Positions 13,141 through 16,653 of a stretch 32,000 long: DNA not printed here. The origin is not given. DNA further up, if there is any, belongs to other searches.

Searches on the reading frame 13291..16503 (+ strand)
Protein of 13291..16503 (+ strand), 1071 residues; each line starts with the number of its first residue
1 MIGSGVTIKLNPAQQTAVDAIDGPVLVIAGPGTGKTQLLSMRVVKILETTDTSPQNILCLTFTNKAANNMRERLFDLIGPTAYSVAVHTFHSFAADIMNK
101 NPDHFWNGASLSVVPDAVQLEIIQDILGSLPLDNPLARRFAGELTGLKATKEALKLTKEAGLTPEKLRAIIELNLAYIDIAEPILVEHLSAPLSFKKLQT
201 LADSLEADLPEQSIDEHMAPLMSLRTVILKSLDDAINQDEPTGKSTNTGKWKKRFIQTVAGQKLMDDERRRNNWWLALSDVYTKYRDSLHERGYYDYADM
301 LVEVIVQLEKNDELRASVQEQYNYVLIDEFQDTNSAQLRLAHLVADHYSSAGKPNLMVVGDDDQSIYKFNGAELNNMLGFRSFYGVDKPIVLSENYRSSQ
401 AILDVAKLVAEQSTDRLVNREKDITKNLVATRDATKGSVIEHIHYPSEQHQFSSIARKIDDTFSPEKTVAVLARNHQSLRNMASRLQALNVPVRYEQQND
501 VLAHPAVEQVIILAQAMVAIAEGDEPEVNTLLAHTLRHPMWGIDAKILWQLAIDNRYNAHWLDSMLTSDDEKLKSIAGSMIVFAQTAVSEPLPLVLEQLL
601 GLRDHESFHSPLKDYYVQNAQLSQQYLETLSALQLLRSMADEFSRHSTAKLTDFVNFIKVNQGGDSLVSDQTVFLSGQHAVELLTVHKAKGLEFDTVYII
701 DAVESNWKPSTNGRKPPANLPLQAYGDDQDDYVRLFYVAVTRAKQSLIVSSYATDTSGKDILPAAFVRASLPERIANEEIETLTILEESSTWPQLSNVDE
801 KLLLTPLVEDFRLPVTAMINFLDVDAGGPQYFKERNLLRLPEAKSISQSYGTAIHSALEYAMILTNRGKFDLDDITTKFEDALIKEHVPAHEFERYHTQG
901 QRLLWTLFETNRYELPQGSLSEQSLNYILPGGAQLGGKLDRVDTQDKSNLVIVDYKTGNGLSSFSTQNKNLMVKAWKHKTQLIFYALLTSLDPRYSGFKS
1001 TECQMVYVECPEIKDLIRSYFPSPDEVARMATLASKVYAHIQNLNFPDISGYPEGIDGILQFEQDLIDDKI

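Call 37: search_protein_families(library=pfam, proteins=[window:13291-16503:+], max_evalue=0.001)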
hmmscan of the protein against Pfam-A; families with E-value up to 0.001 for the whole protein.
window:13291-16503:+ (1071 aa): 8 families
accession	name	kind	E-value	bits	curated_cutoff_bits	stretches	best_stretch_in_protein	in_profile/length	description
PF00580.27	UvrD-helicase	-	2.1e-63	215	23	1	10-382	1-268/271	UvrD/REP helicase N-terminal domain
PF13361.12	UvrD_C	-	1e-32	114.4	25.6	2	623-752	232-348/350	UvrD-like helicase C-terminal domain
PF13245.12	AAA_19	-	2e-21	77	25.1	1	14-369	1-133/134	AAA domain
PF12705.13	PDDEXK_1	-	5.1e-17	63.1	22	1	832-1047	17-230/247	PD-(D/E)XK nuclease superfamily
PF13538.12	UvrD_C_2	-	1.5e-11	44.4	27.4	1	683-705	4-26/52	UvrD-like helicase C-terminal domain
PF13604.12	AAA_30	-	6e-06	26.6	27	1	9-74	1-66/191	AAA domain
PF01443.25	Viral_helicase1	-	1.8e-05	25.1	21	0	647-749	144-226/228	Viral superfamily 1 RNA helicase core domain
PF13086.12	AAA_11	-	0.00014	22.2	27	1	14-76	6-74/257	AAA domain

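Call 102: search_protein_families(library=padloc, proteins=[window:13291-16503:+], max_evalue=1)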
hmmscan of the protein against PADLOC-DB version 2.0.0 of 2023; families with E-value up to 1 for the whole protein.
window:13291-16503:+ (1071 aa): 56 families (the best 25 are shown)
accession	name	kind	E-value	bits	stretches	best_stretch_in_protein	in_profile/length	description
PDLC03802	RTasHel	-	2.3e-81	272.6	3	279-494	150-340/675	DRT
PDLC00114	GajB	-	1.8e-80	269.3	2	245-766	143-625/635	UrvD helicase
PDLC00132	GajB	-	2.7e-66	222.5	2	275-750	172-599/625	UrvD helicase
PDLC00117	GajB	-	2.9e-57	192.5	3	249-532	147-417/604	UrvD helicase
PDLC00103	GajB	-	1.2e-50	171.1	3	291-515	183-398/612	UrvD helicase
PDLC00130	GajB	-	6.5e-48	161.4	3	282-493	166-363/589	UrvD helicase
PDLC00119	GajB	-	1.2e-44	151.3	3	270-461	167-348/565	UrvD helicase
PDLC00127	GajB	-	6.7e-43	145.1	3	277-495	157-366/594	UrvD helicase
PDLC00123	GajB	-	3.3e-36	123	3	308-488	163-327/540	UrvD helicase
PDLC00107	GajB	-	1.1e-35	121.3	3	279-491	173-371/587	UrvD helicase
PDLC00129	GajB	-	4.5e-35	119.3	3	281-489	184-371/594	UrvD helicase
PDLC00138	GajB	-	1.8e-33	114.1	3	284-441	183-334/581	UrvD helicase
PDLC00104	GajB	-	2.6e-33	113.6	3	290-505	134-328/574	UrvD helicase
PDLC00134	GajB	-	9.3e-33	111.9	2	299-515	192-400/431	UrvD helicase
PDLC00122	GajB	-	1e-32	111.8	4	306-501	146-320/502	UrvD helicase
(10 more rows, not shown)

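Call 105: search_protein_families(library=ncbifam, proteins=[window:13291-16503:+], max_evalue=0.00001)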
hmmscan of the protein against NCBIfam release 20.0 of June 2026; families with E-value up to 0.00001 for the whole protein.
window:13291-16503:+ (1071 aa): 14 families
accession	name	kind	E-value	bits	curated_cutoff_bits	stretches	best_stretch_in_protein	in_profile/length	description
TIGR01073.1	pcrA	equivalog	1.4e-77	261.7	911.2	3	276-490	164-368/725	DNA helicase PcrA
TIGR01075.1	uvrD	equivalog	3.1e-62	210.9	1144.45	2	271-754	158-611/715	DNA helicase II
NF008743.0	PRK11773.1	equivalog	9.6e-61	206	965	2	270-753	162-615/720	DNA helicase II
TIGR01074.1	rep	equivalog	2.9e-60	204.3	951.45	2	248-511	138-386/668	DNA helicase Rep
NF008172.0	PRK10919.1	equivalog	8.1e-46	156.5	1168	2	250-411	141-292/673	DNA helicase Rep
NF008276.0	PRK11054.1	equivalog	6.1e-43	147.3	543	2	280-478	394-572/684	DNA helicase IV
TIGR00609.1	recB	equivalog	4.7e-40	137.6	696.05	3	287-414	335-459/1175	exodeoxyribonuclease V subunit beta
TIGR02785.1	addA_Gpos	equivalog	2.4e-38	131.7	707.65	3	278-412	341-482/1234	helicase-exonuclease AddAB subunit AddA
TIGR02784.1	addA_alphas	equivalog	1.9e-37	129.2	860.75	2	23-79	11-66/1138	double-strand break repair helicase AddA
NF010487.0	PRK13909.1-4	equivalog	3.2e-30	105.1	759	2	295-517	301-526/924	RecB-like helicase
NF010485.0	PRK13909.1-2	equivalog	1.8e-28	99.3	650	2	282-412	285-426/909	RecB-like helicase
NF008128.0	PRK10876.1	equivalog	1.3e-18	66.1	1697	1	277-413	331-465/1181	exodeoxyribonuclease V subunit beta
NF010486.0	PRK13909.1-3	equivalog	2.5e-15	55.6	1109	0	297-406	307-419/921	RecB-like helicase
NF010484.0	PRK13909.1-1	equivalog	3.1e-10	38.5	1074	0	28-77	11-59/945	RecB-like helicase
